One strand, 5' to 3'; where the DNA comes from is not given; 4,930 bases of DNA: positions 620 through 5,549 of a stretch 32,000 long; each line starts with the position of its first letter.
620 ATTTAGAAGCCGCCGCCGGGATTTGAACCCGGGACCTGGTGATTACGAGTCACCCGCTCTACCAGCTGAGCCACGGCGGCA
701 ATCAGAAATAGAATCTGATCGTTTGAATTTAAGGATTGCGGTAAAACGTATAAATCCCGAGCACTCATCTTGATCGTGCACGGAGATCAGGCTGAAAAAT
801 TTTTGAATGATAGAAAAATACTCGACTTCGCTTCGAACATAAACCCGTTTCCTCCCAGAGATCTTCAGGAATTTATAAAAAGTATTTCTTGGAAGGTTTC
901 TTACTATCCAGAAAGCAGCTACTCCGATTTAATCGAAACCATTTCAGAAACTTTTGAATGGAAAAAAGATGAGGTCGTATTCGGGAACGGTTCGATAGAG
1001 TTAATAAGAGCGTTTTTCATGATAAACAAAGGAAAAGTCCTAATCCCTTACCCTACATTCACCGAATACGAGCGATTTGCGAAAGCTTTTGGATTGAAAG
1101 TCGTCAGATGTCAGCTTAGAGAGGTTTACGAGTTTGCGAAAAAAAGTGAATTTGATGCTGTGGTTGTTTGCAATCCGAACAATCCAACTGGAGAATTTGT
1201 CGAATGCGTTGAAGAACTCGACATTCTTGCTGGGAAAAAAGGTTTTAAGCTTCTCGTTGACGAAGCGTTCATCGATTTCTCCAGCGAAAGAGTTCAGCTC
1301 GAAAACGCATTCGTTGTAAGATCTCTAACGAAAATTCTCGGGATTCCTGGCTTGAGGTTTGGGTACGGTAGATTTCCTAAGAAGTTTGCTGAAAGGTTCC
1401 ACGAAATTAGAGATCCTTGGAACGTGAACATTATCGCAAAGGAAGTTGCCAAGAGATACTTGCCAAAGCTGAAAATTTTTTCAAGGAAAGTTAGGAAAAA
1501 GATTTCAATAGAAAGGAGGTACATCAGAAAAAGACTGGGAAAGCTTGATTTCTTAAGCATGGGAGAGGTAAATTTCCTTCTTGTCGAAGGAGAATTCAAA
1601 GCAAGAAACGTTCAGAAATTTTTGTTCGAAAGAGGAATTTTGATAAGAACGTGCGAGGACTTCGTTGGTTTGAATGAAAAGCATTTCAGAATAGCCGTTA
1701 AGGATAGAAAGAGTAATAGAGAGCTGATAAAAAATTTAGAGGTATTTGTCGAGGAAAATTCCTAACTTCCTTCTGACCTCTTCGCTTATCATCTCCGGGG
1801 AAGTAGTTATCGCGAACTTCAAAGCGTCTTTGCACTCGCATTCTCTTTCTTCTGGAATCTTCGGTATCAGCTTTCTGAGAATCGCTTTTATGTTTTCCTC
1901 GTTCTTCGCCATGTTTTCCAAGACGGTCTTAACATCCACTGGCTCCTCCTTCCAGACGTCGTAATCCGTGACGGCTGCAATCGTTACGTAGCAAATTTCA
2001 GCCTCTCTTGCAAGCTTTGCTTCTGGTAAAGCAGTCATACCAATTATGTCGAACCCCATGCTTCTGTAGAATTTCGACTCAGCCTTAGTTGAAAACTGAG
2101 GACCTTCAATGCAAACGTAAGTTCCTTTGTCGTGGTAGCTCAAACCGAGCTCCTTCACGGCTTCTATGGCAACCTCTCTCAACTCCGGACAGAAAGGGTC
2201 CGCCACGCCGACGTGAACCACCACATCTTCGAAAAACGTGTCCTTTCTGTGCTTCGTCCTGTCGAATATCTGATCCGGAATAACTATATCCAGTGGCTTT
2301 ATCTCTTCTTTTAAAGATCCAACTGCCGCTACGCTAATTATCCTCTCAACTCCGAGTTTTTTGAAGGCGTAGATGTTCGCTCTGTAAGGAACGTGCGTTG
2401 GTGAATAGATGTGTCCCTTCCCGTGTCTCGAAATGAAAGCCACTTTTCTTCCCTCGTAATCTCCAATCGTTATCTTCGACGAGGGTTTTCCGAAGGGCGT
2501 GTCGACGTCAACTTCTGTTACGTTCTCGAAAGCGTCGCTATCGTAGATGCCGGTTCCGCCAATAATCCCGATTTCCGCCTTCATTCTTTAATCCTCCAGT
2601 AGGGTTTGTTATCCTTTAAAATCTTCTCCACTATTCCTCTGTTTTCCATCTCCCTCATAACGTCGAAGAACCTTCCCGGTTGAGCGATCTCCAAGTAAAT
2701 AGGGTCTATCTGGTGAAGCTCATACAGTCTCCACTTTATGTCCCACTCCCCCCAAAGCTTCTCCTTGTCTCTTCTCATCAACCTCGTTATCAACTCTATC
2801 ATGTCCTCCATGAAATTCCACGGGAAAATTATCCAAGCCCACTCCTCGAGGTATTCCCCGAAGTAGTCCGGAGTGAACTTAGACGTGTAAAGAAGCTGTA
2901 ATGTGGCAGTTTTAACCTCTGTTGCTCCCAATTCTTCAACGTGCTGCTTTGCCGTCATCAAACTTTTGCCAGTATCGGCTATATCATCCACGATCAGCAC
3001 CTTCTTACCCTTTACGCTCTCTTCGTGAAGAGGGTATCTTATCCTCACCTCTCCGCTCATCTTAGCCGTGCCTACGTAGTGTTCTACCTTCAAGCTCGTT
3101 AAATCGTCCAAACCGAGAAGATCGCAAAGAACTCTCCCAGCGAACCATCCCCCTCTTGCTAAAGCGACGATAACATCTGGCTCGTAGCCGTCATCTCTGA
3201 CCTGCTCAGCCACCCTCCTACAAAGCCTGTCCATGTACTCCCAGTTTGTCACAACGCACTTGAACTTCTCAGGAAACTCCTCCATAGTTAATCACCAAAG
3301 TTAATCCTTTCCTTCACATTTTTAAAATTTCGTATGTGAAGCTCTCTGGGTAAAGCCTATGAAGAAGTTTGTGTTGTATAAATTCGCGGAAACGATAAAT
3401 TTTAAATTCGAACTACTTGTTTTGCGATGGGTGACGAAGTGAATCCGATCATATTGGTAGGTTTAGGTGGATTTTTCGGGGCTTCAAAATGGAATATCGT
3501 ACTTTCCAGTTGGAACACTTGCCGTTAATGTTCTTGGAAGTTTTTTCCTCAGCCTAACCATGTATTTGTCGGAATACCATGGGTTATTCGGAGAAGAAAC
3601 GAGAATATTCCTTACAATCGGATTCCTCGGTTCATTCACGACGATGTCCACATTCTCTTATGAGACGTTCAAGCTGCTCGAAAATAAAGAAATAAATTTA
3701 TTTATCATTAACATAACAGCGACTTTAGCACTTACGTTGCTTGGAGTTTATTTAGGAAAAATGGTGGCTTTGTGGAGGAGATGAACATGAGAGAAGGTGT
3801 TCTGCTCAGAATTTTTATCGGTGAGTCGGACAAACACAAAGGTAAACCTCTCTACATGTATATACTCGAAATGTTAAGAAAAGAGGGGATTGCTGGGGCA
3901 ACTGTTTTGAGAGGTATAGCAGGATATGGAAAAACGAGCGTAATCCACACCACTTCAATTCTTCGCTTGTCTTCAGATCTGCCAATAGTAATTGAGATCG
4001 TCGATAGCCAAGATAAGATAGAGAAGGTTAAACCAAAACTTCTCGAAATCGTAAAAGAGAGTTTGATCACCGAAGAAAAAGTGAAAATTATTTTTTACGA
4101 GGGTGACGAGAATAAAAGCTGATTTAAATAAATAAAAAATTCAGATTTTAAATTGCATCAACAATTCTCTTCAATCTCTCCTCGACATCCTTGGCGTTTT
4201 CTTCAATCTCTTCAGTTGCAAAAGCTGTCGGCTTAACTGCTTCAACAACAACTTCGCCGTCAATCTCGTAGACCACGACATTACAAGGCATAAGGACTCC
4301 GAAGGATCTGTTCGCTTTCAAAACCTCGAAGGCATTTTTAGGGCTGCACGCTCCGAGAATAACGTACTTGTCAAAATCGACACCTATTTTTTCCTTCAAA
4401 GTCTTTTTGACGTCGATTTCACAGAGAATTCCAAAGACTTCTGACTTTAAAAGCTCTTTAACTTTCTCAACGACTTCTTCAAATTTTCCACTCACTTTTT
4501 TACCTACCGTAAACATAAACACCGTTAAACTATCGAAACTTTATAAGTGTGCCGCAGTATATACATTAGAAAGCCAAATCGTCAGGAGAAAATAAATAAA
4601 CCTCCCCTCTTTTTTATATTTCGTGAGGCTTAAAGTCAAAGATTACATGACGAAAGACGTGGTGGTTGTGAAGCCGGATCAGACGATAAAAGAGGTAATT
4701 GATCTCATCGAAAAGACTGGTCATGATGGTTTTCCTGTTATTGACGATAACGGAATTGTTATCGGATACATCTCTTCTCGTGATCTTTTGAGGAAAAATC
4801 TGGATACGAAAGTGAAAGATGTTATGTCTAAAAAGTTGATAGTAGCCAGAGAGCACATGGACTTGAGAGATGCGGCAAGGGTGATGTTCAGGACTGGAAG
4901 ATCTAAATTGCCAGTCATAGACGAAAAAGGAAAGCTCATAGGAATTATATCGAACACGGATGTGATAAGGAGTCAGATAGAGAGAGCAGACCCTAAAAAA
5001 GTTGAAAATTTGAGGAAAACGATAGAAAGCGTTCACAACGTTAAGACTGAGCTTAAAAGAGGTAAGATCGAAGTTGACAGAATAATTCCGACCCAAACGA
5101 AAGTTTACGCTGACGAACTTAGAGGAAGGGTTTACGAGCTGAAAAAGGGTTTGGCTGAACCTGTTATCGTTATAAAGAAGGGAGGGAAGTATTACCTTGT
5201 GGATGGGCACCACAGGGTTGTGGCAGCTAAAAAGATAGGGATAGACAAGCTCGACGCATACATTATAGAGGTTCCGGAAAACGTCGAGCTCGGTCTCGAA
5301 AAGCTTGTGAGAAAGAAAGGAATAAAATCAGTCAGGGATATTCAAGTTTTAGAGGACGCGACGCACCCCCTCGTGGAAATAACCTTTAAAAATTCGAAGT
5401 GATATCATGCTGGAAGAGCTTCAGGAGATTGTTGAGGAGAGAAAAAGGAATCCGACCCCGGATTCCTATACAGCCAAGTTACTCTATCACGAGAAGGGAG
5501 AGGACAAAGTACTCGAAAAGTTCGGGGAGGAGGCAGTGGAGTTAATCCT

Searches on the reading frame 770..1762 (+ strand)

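Call 29: search_protein_families(library=pfam, proteins=[window:770-1762:+])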
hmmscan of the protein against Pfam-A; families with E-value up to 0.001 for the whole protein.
window:770-1762:+ (331 aa): 1 family
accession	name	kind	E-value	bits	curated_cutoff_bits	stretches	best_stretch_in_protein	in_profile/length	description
PF00155.27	Aminotran_1_2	-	1.3e-29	104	19.7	1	16-322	2-360/361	Aminotransferase class I and II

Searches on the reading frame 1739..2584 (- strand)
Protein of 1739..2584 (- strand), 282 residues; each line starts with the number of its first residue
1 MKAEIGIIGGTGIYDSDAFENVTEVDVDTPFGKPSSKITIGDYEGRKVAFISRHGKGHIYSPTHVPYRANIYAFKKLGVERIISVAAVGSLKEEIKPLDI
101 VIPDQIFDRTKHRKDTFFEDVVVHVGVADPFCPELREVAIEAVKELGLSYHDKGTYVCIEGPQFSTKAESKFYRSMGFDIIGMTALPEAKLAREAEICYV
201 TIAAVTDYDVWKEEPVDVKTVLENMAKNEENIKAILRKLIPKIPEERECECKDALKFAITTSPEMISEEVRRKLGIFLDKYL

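Call 29: search_protein_families(library=pfam, proteins=[window:1739-2584:-])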
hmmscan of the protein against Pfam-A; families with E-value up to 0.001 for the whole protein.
window:1739-2584:- (282 aa): 1 family
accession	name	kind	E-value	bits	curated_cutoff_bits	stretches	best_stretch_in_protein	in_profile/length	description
PF01048.26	PNP_UDP_1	-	1.2e-52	179.1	25.1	1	4-240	1-232/233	Phosphorylase superfamily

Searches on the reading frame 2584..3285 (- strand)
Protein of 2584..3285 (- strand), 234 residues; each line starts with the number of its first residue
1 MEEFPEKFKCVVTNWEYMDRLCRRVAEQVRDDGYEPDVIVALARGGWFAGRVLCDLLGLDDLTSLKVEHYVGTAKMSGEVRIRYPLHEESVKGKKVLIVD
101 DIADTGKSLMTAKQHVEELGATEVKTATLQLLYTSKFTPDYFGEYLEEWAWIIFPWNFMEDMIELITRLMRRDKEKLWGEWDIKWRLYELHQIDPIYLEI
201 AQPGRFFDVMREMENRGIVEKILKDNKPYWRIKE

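Call 29: search_protein_families(library=pfam, proteins=[window:2584-3285:-])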
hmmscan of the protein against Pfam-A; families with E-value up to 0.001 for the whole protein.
window:2584-3285:- (234 aa): 1 family
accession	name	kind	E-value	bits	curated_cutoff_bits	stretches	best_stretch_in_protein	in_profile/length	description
PF00156.33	Pribosyltran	-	1.7e-19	70.1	26.3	1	15-130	8-124/158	Phosphoribosyl transferase domain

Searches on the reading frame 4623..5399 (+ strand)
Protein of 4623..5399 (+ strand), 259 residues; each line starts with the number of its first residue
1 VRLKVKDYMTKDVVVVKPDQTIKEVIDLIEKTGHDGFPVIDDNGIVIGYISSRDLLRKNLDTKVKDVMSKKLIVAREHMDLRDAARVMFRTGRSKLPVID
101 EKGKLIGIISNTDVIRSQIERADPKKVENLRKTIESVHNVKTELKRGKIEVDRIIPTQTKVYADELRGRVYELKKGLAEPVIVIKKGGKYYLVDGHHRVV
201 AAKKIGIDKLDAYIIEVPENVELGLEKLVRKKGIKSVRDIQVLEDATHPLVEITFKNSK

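Call 29: search_protein_families(library=pfam, proteins=[window:4623-5399:+])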
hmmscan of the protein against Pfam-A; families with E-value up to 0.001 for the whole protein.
window:4623-5399:+ (259 aa): 2 families
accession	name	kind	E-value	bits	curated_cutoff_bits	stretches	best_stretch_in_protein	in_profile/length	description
PF00571.33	CBS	-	1.6e-32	112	24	2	5-58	1-54/57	CBS domain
PF08857.17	ParBc_2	-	9.6e-05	23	23.6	1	149-211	3-75/158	Putative ParB-like nuclease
